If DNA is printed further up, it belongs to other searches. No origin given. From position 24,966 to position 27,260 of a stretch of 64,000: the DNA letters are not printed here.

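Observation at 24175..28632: B12-binding radical SAM enzyme embedded in a stress operon: OmpA-like lipoprotein, leader element, radical SAM, HPF, DUF1003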

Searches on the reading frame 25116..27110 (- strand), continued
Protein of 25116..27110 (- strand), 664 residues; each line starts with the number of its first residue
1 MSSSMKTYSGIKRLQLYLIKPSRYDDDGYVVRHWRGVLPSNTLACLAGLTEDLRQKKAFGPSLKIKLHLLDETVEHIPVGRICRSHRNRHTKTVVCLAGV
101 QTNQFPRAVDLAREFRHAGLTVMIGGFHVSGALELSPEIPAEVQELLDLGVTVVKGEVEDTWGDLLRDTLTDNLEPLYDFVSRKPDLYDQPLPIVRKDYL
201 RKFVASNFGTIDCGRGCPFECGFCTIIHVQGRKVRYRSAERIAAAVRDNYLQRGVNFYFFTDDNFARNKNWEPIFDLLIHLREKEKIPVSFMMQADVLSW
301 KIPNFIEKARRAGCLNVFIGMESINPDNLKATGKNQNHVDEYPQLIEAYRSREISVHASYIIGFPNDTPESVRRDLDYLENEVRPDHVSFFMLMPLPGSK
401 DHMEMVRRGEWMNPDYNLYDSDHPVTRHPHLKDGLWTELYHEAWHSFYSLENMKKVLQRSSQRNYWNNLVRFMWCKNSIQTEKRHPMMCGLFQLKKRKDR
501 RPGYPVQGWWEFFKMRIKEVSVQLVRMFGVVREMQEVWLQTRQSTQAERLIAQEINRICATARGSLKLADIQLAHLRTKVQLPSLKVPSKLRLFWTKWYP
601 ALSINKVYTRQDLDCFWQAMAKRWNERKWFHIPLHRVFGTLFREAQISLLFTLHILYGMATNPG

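Call 27: search_protein_representatives(protein=P0001)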
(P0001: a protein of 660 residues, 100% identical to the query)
Query: 660 residues. Proteins with E-value up to 0.001 (for the whole library): 28217; up to 1e-10: 7845; up to 1e-30: 493. The best 150 are listed.
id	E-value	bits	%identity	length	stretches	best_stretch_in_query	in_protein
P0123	5.5e-197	672.9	49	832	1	7-660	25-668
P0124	7.7e-196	669.1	49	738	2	7-563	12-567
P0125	1.3e-178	612.1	49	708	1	11-552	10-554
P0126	2.7e-176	604.5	42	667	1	6-649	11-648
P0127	5.4e-176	603.5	47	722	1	8-594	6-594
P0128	3.1e-173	594.4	50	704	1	7-549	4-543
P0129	7.2e-169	580.0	49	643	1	5-539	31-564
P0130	3.5e-163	561.2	45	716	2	9-547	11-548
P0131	2.5e-162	558.3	50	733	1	8-539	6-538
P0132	7.8e-160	550.1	47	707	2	8-543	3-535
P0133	1.3e-158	546.0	46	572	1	8-544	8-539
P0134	1.1e-156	539.7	48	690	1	9-539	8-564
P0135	3.6e-155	534.7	47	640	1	7-553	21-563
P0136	1.8e-151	522.5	43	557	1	8-546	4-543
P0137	2.9e-151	521.8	48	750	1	8-540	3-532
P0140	7.3e-144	497.3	44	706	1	6-552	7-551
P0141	2.4e-140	485.7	43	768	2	71-540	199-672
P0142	8.0e-140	484.0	42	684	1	9-584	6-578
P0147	1.9e-132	459.6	39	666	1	6-629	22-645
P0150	4.9e-128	445.0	41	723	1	8-521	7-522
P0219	5.7e-75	269.7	38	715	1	9-497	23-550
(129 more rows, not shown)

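Call 28: find_homologous_proteins(query=P0122, max_evalue=0.00001)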
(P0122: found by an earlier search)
Query P0122 (187 aa): 7811 proteins with E <= 0.00001 among 8000 candidates; the best 120 are listed.
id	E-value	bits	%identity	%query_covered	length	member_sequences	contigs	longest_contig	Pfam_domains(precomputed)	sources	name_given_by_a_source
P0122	1.5e-114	398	100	100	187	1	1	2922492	PF06210.17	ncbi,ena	-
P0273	1.9e-71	257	67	97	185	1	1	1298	PF06210.17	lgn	-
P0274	1.3e-60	222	52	98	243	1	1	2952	PF06210.17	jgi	jgi:uncharacterized membrane protein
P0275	8.5e-60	219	52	97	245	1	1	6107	PF06210.17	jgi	jgi:uncharacterized membrane protein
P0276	1.0e-59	219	53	96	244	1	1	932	PF06210.17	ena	-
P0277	1.1e-59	219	54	95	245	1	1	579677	PF06210.17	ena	-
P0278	1.4e-59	219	53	94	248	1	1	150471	PF06210.17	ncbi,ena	-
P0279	1.0e-58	216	54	95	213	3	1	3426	PF06210.17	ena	-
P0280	1.3e-58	216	51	97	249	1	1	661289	PF06210.17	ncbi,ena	-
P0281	1.4e-58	215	54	95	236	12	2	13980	PF06210.17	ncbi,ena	-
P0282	1.5e-58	215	56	93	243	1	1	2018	PF06210.17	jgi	jgi:uncharacterized membrane protein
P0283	1.8e-58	215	54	95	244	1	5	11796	PF06210.17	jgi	jgi:uncharacterized membrane protein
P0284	1.8e-58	215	54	95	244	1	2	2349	PF06210.17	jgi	jgi:uncharacterized membrane protein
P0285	2.6e-58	215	56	90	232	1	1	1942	PF06210.17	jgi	jgi:uncharacterized membrane protein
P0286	3.6e-58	214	54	94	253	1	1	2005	PF06210.17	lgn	-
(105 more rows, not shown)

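Call 29: find_encoding_contigs(protein=P0273, flank=3000, max_places=2)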
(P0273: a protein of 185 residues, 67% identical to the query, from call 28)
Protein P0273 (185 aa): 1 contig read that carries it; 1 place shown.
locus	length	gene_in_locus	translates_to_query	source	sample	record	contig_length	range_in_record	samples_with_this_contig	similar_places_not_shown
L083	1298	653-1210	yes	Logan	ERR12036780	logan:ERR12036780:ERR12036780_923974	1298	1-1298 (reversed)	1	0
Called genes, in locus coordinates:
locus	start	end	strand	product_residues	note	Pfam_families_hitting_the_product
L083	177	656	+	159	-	PF00871:Acetate_kinase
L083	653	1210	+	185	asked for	PF06210:DUF1003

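Call 30: find_encoding_contigs(protein=P0277, flank=5000, max_places=2)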
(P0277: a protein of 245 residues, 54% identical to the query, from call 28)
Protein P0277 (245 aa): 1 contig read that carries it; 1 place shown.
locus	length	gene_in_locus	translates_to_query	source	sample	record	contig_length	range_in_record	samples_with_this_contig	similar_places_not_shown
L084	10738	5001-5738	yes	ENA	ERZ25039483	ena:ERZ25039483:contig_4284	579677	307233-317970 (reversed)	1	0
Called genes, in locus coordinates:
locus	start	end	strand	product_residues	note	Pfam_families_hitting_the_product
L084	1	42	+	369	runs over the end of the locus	PF13243:SQHop_cyclase_C (weak), PF13249:SQHop_cyclase_N (faint), PF13243:SQHop_cyclase_C, PF17959:EF-hand_14 (faint)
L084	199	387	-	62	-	PF02777:Sod_Fe_C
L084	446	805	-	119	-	PF00081:Sod_Fe_N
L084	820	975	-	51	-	-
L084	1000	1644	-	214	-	-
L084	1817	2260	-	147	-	-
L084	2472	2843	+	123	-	-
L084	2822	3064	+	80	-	-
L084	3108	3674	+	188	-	-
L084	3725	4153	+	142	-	-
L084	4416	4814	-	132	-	-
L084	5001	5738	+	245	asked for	PF06210:DUF1003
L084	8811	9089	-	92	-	-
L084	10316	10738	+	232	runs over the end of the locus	-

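Call 31: find_encoding_contigs(protein=P0280, flank=5000, max_places=2)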
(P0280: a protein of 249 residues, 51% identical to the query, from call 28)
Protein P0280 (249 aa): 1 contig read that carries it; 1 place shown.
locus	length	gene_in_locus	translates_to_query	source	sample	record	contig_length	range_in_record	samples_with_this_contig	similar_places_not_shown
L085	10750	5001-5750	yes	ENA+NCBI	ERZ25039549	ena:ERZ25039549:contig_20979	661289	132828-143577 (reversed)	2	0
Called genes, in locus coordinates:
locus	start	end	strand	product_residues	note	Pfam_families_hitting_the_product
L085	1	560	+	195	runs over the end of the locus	PF00475:IGPD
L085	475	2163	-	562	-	PF00749:tRNA-synt_1c, PF19269:Anticodon_2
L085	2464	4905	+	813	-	PF00176:SNF2-rel_dom, PF00270:DEAD (faint), PF04851:ResIII, PF00271:Helicase_C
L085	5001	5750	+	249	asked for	PF06210:DUF1003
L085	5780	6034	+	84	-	-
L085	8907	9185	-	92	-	-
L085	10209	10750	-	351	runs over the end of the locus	PF06283:ThuA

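Call 34: search_solved_structures(query=A1, max_evalue=0.01)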
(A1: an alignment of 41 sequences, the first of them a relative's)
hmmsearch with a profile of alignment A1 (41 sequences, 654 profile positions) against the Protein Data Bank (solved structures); distinct sequences matched with E-value up to 0.01: 5.
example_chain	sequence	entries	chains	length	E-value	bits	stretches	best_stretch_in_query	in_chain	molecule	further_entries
6fd2_B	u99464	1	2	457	2.1e-14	56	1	204-432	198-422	Putative apramycin biosynthetic oxidoreductase 4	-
7kdx_A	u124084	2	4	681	1.2e-10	43.6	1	207-384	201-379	Methyltransferase TokK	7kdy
9ccb_A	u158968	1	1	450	1.2e-05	27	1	184-394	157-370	Radical SAM core domain-containing protein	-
9n1b_A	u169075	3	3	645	1.5e-05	26.7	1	147-375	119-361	Radical SAM protein | Radical SAM enzyme CysS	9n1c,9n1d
6wte_A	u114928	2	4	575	0.0076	17.8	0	202-375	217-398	B12-binding domain-containing protein | Tryptophan-C2-methyltransferase containing B12-binding domain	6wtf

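Call 42: predict_structure(alignment_id=A1)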
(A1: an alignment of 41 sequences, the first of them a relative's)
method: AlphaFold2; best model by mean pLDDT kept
length: 660 residues; sequences in the alignment: 41
mean_pLDDT: 81.8   pTM: 0.82
mean pLDDT of the five models: 81.8, 79.6, 79.2, 79.0, 73.8
residues with pLDDT >= 90: 245; 70-90: 302; 50-70: 89; < 50: 24
segments of 3 or more residues with pLDDT < 50: 1-3, 581-583, 593-604
pLDDT, mean of each block of 10 residues (from residue 1): 70 94 88 82 91 90 92 92 86 92 94 96 80 81 96 89 93 88 81 77 81 57 52 87 89 84 86 97 93 87 96 89 81 86 94 92 93 95 91 70 69 80 85 93 94 89 90 85 80 87 89 87 87 79 55 52 61 63 51 43 54 82 84 74 76 61
secondary structure, 60 per line:
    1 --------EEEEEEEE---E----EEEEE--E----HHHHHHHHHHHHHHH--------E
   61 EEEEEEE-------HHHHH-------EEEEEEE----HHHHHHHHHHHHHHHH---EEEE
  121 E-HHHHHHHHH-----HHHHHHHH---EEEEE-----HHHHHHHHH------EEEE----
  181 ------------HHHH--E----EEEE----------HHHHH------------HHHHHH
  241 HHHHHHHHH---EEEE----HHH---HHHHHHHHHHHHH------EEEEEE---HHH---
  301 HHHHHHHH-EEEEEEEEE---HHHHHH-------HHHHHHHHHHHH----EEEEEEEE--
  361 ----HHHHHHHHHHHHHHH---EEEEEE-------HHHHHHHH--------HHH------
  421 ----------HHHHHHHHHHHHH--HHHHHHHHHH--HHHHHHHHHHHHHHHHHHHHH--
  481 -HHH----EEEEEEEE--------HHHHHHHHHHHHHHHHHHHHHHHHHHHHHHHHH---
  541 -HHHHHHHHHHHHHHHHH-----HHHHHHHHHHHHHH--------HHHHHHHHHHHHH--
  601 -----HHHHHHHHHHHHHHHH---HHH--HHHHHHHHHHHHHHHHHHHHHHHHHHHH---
elements in order: E9-16 E25-29 H37-51 E60-67 H75-79 E87-93 H98-113 E117-121 H123-131 H137-144 E148-152 H158-166 E173-176 H193-196 E204-207 H218-222 H235-249 E253-256 H267-279 E286-291 H301-308 E310-318 H322-327 H335-346 E351-358 H365-379 E383-388 H396-403 H431-443 H446-455 H458-478 E489-496 H505-537 H542-558 H564-577 H586-598 H606-621 H630-657

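Call 44: fold_search(model_id=the predicted structure, library=pdb)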
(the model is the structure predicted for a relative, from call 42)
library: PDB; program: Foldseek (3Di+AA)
matches with E <= 10: 1571; with E <= 0.001: 87
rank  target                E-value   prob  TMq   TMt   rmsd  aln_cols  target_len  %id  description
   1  6fd2_B                2.4e-17  1.00  0.51  0.72   6.9       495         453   20  Radical SAM 1,2-diol dehydratase AprD4 in complex with its substrate paromamine (released 2018-01-17)
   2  6fd2_A                1.9e-16  1.00  0.50  0.71   6.8       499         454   19  Radical SAM 1,2-diol dehydratase AprD4 in complex with its substrate paromamine (released 2018-01-17)
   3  6wte_A                5.2e-15  1.00  0.48  0.55   6.9       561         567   15  Structure of radical S-adenosylmethionine methyltransferase, TsrM, from Kitasatospora setae with cobalamin and [4Fe-4S (released 2020-12-23)
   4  9n1d                  7.1e-15  1.00  0.47  0.49  12.1       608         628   15  Crystal structure of CysS from Corallococcus sp. CA054B with 5'-deoxyadenosine and methionine bound (released 2026-01-28)
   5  6wtf_A                1.0e-14  1.00  0.46  0.56   4.8       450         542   17  Structure of radical S-adenosylmethionine methyltransferase, TsrM, from Kitasatospora setae with tryptophan substrate  (released 2020-12-23)
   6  6wte_B                1.0e-14  1.00  0.46  0.56   8.1       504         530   16  Structure of radical S-adenosylmethionine methyltransferase, TsrM, from Kitasatospora setae with cobalamin and [4Fe-4S (released 2020-12-23)
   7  9ccb                  1.1e-14  1.00  0.42  0.63  11.0       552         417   17  X-ray crystal structure of methyl-coenzyme M reductase glutamine methylase (MgmA) from Methanothermobacter marburgensis  (released 2025-01-01)
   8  9n1b                  1.5e-14  1.00  0.48  0.50  11.0       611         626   16  Crystal structure of CysS from Corallococcus sp. CA054B with 5'-deoxyadenosine, methionine, and pantetheinylated 3-metho (released 2026-01-28)
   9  9n1c                  2.7e-14  1.00  0.47  0.50  11.0       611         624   16  Crystal structure of CysS from Corallococcus sp. CA054B with 5'-deoxyadenosine, methionine, and pantetheinylated 3-ethox (released 2026-01-28)
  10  6wtf_B                3.0e-14  1.00  0.49  0.59   5.9       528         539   16  Structure of radical S-adenosylmethionine methyltransferase, TsrM, from Kitasatospora setae with tryptophan substrate  (released 2020-12-23)
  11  7kdy_A                1.1e-13  1.00  0.47  0.47  15.5       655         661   15  Crystal structure of Streptomyces tokunonesis TokK with hydroxycobalamin, 5'-deoxyadenosine, methionine, and (2R)-pant (released 2022-01-12)
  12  7kdx_B                1.2e-13  1.00  0.48  0.47  15.0       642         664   15  Crystal structure of Streptomyces tokunonesis TokK with hydroxycobalamin, 5'-deoxyadenosine, and methionine (released 2022-01-12)
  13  7kdx_A                1.4e-13  1.00  0.46  0.46  15.1       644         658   16  Crystal structure of Streptomyces tokunonesis TokK with hydroxycobalamin, 5'-deoxyadenosine, and methionine (released 2022-01-12)
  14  7kdy_B                5.8e-13  1.00  0.47  0.47  15.3       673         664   14  Crystal structure of Streptomyces tokunonesis TokK with hydroxycobalamin, 5'-deoxyadenosine, methionine, and (2R)-pant (released 2022-01-12)
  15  5ul2                  3.8e-12  1.00  0.46  0.42  15.5       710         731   14  Structure of Apo, SeMet-labeled Cobalamin-dependent S-adenosylmethionine radical enzyme OxsB (released 2017-04-19)
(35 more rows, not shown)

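Call 47: list_cluster_members(proteins=[P0123, P0124, P0125, P0126, P0127, P0128, P0130, P0140, P0142, P0147])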
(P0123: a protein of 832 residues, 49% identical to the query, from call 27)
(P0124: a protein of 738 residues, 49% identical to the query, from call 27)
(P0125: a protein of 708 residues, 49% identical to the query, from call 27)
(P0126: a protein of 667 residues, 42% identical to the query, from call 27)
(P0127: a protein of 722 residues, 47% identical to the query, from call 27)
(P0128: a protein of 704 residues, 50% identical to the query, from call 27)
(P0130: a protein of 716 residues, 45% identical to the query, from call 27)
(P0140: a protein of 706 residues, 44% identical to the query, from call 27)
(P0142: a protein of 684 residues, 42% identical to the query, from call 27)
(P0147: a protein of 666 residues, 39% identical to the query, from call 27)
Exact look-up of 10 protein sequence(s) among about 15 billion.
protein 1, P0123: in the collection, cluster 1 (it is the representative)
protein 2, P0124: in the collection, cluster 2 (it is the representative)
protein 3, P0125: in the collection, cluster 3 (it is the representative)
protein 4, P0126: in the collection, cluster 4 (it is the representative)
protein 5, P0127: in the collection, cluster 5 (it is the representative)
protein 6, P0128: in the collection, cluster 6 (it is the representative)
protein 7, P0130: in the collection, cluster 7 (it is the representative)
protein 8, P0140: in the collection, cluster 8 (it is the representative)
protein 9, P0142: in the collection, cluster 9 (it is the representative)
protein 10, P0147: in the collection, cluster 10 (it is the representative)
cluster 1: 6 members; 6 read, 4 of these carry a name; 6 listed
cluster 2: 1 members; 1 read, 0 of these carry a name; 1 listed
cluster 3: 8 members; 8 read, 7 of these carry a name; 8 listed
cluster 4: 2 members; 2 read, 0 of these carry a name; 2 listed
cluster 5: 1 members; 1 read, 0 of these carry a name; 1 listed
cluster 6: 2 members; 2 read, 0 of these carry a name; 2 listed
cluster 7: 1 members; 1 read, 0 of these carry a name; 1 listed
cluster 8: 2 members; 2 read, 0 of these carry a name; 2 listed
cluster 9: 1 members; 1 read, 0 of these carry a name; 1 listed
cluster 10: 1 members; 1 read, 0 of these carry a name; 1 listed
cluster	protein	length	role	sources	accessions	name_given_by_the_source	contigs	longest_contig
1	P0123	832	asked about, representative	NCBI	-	-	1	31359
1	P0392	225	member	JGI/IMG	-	hypothetical protein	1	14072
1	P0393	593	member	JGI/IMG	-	hypothetical protein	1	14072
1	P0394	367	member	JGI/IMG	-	hypothetical protein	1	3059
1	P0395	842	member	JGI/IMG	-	radical SAM superfamily enzyme YgiQ (UPF0313 family)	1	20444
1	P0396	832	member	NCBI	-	-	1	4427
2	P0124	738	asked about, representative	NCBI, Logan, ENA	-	-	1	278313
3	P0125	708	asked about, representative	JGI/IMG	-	hypothetical protein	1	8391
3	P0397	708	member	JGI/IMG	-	hypothetical protein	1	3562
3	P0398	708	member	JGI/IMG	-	Radical SAM superfamily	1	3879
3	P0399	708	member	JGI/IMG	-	hypothetical protein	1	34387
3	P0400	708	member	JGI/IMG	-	hypothetical protein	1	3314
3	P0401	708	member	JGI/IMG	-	hypothetical protein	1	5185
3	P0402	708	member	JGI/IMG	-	hypothetical protein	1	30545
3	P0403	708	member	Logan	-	-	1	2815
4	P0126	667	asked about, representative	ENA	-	-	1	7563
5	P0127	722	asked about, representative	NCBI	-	-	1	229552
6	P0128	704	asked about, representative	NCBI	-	-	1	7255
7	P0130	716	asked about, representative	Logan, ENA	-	-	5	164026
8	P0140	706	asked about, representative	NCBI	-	-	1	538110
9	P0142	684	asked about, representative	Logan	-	-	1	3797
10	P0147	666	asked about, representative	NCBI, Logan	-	-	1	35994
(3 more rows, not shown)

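Call 54: search_protein_families(library=pfam, proteins=[L003:3738-5033:+, L003:5026-5901:+, L003:6296-6847:-, L003:6730-7734:-, L003:10140-10460:+, L003:10500-10916:-, L003:11018-11956:+, L003:11969-13402:-, L003:13549-14889:-, L003:3012-3905:-], max_evalue=0.001)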
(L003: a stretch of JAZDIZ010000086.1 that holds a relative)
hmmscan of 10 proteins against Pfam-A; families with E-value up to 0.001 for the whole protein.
L003:3738-5033:+ (431 aa): 1 family
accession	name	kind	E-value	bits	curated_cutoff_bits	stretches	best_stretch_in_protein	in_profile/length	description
PF08014.17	MATCAP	-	3.2e-42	145.2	27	1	113-429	7-347/365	Microtubule-associated tyrosine carboxypeptidase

L003:5026-5901:+ (291 aa): 1 family
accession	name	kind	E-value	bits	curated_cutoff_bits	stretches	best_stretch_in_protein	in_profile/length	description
PF05013.17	FGase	-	1.4e-16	61.7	28.9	1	45-251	2-214/219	N-formylglutamate amidohydrolase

L003:6296-6847:- (183 aa): 0 families

L003:6730-7734:- (334 aa): 3 families
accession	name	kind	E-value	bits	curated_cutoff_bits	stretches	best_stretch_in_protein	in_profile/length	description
PF02661.23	Fic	-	4.3e-19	69.6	24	1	104-198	2-91/93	Fic/DOC family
PF12802.13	MarR_2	-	1.7e-05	25.3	27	1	274-326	3-56/61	MarR family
PF01047.28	MarR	-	0.00089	19.5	24.6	0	274-322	1-49/59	MarR family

L003:10140-10460:+ (106 aa): 1 family
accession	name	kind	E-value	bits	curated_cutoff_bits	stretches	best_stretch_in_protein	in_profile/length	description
PF00076.28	RRM_1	-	8.2e-14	51.7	20.7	1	5-75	1-69/70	RNA recognition motif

L003:10500-10916:- (138 aa): 0 families

L003:11018-11956:+ (312 aa): 3 families
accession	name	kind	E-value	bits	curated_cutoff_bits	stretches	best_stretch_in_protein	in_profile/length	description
PF06172.17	Cupin_5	-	1.3e-43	148.8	25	1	151-288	2-137/139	Cupin superfamily (DUF985)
PF05014.21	Nuc_deoxyrib_tr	-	2.1e-10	41.2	28.8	1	10-103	2-103/117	Nucleoside 2-deoxyribosyltransferase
PF15891.11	Nuc_deoxyri_tr2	-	7.6e-07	29.9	30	1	9-96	4-101/105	Nucleoside 2-deoxyribosyltransferase like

L003:11969-13402:- (477 aa): 0 families

L003:13549-14889:- (446 aa): 1 family
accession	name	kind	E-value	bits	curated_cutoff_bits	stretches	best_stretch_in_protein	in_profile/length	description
PF02366.24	PMT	-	0.00036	20.6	22.7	1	90-208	83-205/245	Dolichyl-phosphate-mannose-protein mannosyltransferase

L003:3012-3905:- (297 aa): 1 family
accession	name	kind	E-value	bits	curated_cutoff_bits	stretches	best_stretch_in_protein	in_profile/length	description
PF13485.12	Peptidase_MA_2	-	9.4e-08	32.5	32.4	1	132-286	47-192/201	Peptidase MA superfamily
